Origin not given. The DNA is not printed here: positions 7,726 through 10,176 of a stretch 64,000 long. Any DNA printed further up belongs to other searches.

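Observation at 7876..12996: Paralog pair of PMT/ArnT-like GT-C enzymes with C-terminal CBM-like beta-sandwich domains, separated by a methyltransferase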

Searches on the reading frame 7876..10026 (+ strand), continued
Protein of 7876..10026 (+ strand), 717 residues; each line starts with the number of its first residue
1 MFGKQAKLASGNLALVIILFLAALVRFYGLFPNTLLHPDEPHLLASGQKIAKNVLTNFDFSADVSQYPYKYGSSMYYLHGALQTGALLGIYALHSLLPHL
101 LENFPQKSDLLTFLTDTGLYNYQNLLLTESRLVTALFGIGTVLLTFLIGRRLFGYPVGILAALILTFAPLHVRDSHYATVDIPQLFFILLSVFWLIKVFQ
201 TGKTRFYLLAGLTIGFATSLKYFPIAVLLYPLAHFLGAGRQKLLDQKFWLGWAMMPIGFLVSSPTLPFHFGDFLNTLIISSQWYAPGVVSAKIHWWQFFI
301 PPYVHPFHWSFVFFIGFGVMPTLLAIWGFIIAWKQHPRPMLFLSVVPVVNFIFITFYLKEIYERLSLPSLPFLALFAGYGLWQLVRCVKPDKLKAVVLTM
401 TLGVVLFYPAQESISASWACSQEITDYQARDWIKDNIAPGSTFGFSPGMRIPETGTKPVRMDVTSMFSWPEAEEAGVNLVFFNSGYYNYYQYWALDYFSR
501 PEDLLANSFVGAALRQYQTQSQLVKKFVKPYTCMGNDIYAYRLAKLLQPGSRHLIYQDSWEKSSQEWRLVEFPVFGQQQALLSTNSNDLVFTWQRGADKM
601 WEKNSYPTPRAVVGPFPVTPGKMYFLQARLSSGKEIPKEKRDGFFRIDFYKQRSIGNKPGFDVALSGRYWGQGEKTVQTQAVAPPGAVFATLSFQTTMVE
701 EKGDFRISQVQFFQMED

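Call 48: find_related_loci(query=A1, collection=genome_contigs, flank=8000)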
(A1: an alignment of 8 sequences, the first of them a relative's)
Query A1 (717 aa) in genome_contigs; peptide patterns used: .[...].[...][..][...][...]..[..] (x = any residue, [..] = any of these).
142 stretches matched a pattern; 79 encode a relative of the query (tblastn E <= 1e-3); 78 distinct loci.
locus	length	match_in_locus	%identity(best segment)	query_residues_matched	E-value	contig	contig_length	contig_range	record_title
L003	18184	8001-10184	33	7-713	3e-112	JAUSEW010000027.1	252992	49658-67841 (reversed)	MAG: Candidatus Levyibacteriota bacterium isolate E14_maxbin.252 E14_k141_1713433, whole genome shotgun sequence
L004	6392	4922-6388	32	7-476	8e-72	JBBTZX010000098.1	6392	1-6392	MAG: Patescibacteria group bacterium isolate H14-bin027_1 H14_bin027_1_000000000098, whole genome shotgun sequence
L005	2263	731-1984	27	1-441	4e-30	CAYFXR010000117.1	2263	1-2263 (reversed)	MAG TPA_asm: uncultured Nitrospiraceae bacterium isolate ERP108616_co1_67 genome assembly, contig: k119_922032, whole ge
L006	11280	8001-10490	27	12-441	3e-29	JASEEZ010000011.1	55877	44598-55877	MAG: Actinomycetota bacterium isolate Yes46-11 NODE_11_length_55877_cov_14.214593, whole genome shotgun sequence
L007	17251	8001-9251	27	11-442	2e-28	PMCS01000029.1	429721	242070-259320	MAG: Candidatus Omnitrophota bacterium isolate fen_1318 73.20120700_E3M.124_contig_6982, whole genome shotgun sequence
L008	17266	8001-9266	27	5-447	4e-25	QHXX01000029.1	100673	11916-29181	MAG: Acidobacteria bacterium isolate gp22 AA4 14_0903_16_40cm_scaffold_446_curated, whole genome shotgun sequence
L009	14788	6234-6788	33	69-264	2e-21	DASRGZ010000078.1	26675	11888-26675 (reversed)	MAG TPA_asm: Chthonomonadaceae bacterium isolate SMAG_U10071 k141_1200923, whole genome shotgun sequence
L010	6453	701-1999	27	12-464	6e-21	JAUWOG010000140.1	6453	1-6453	MAG: Armatimonadota bacterium isolate CSMAG_2444 CSMAG_2444_k141_845392_length_6453_cov_5.0000, whole genome shotgun seq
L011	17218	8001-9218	27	19-441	1e-18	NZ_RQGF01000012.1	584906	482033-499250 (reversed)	Leptospira sarikeiensis strain 201702455 contig_0002, whole genome shotgun sequence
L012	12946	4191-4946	30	12-285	4e-17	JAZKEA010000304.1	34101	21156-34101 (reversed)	MAG: Armatimonadota bacterium isolate DC_HB_02_SPN181219-bin009 DCHB02SPN_B009_0_000000000304, whole genome shotgun sequ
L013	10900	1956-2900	27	131-446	6e-17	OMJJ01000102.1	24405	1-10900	bacterium isolate AM_0876 genome assembly, contig: AM_0876_102, whole genome shotgun sequence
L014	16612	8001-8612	33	13-222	2e-16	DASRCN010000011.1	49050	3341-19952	MAG TPA_asm: Chthonomonadaceae bacterium isolate SMAG_U9954 k141_3481, whole genome shotgun sequence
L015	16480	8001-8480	35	17-193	3e-16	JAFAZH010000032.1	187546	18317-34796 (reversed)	MAG: Abditibacteriaceae bacterium isolate CP_BM_RX_R8_36 BM_RX_R8_k147_2251437, whole genome shotgun sequence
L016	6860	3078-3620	32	24-233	3e-16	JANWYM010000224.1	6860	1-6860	MAG: Abditibacteriales bacterium isolate SKYG70 NODE_224_length_6860_cov_3.511720, whole genome shotgun sequence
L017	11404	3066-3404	40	126-237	4e-16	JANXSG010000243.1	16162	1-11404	MAG: Chthonomonadaceae bacterium isolate 336R_metabat_9 336R_k141_2337211, whole genome shotgun sequence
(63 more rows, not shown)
